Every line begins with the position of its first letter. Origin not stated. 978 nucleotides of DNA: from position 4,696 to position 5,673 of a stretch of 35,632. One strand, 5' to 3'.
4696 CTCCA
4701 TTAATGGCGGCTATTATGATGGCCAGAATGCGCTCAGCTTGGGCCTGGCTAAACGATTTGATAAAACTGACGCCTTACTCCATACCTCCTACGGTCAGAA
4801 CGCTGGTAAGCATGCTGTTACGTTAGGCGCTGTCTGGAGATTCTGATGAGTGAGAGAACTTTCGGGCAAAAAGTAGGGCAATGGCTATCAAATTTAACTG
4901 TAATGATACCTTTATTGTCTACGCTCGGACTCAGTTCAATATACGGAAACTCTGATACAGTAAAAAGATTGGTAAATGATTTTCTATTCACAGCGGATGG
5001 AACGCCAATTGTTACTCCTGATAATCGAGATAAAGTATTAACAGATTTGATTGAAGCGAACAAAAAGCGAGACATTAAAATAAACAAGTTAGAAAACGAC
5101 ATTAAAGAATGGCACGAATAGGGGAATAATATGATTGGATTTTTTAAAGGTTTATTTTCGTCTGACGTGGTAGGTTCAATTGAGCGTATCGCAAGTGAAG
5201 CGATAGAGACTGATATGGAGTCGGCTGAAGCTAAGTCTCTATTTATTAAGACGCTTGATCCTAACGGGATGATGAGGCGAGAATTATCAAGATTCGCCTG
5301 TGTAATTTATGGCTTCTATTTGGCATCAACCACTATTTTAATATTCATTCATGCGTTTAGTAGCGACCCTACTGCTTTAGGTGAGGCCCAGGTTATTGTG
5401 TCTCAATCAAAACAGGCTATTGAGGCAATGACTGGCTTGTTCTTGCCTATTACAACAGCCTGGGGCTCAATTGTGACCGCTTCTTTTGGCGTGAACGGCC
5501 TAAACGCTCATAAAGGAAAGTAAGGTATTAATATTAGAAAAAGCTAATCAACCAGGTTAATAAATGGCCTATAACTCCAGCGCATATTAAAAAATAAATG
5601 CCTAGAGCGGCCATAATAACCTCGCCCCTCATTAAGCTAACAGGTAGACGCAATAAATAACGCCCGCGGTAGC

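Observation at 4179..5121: Minimal YadA-type trimeric-autotransporter anchor encoded where spanins are expected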

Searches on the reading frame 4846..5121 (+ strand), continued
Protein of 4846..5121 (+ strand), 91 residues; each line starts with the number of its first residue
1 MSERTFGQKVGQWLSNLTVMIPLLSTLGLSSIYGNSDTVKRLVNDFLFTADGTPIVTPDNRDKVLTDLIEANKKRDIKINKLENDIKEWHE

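Call 77: search_protein_families(library=phrogs, proteins=[L022:5421-5657:+, L022:5614-5844:+, L023:3112-3348:+, L023:3305-3529:+, L021:5297-5689:+], max_evalue=0.05)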
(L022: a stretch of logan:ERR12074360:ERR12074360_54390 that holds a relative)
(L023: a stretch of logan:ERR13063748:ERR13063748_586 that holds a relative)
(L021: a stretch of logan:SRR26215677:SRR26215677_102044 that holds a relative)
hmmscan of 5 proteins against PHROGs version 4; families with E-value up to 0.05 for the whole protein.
L022:5421-5657:+ (78 aa): 1 family
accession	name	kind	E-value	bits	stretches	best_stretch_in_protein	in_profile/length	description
phrog_2466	-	lysis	0.0004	21.2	1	5-61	3-63/172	Rz-like spanin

L022:5614-5844:+ (76 aa): 1 family
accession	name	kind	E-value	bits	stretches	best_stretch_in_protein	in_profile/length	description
phrog_36613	-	unknown function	0.00089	19.1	1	37-72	174-209/451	-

L023:3112-3348:+ (78 aa): 4 families
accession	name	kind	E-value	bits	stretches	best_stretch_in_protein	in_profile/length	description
phrog_4695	-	unknown function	0.0077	17.3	1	1-68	1-68/233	-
phrog_4952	-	other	0.013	16.5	1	4-72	2-61/171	signal peptide motif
phrog_2466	-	lysis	0.018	15.8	1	4-75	3-76/172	Rz-like spanin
phrog_2536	-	lysis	0.028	15.5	1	10-70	5-66/129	Rz-like spanin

L023:3305-3529:+ (74 aa): 0 families

L021:5297-5689:+ (130 aa): 1 family
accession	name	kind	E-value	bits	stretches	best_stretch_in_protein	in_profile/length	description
phrog_3427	-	lysis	0.00085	20.3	1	2-86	5-91/141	holin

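Call 78: search_protein_families(library=phrogs, alignment_id=A4, max_evalue=0.05)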
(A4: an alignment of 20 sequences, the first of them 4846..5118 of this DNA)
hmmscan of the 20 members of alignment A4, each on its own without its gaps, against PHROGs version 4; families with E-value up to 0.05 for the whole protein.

A. member 1, window:4846-5118:+ (91 aa): 1 family
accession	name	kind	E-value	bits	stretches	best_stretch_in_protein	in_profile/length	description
phrog_19600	-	other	0.0041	17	1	20-88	184-251/447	ATPase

B. families by the number of members that match (of 20 scanned): 7 families
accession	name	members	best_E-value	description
phrog_19600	-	1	0.0041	ATPase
phrog_9145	-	1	0.0071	tail length tape measure protein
phrog_1330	-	1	0.014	tail protein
phrog_33024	-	1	0.021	-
phrog_35791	-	1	0.021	-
phrog_937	-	1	0.026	hemolysin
phrog_3268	-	1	0.045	spanin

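Call 84: search_dna_similar(query=P0178, collection=phages, mode=protein, max_evalue=0.01, max_rows=10)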
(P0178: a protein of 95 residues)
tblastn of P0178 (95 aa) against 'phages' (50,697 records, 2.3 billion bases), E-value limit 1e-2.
No match.

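Call 85: search_protein_families(library=padloc, proteins=[window:4846-5121:+], max_evalue=0.01)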
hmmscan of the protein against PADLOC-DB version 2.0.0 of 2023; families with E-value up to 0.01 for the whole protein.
window:4846-5121:+ (91 aa): 0 families

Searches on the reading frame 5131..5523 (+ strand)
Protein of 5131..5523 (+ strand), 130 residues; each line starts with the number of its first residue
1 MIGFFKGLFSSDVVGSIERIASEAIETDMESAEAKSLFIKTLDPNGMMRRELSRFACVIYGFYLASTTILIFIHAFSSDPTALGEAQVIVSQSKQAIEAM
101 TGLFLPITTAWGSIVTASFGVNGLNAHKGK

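Call 3: search_protein_families(library=pfam, proteins=[window:5131-5523:+], max_evalue=1)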
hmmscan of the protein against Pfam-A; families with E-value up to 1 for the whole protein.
window:5131-5523:+ (130 aa): 0 families

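Call 4: search_protein_families(library=phrogs, proteins=[window:5131-5523:+], max_evalue=0.1)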
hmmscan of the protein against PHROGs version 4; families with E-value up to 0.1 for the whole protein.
window:5131-5523:+ (130 aa): 1 family
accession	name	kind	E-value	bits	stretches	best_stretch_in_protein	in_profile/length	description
phrog_31219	-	unknown function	6.9e-33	114.4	1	5-130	7-135/137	-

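Call 85: search_protein_families(library=padloc, proteins=[window:5131-5523:+], max_evalue=0.01)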
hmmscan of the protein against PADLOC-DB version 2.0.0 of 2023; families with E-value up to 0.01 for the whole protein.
window:5131-5523:+ (130 aa): 0 families
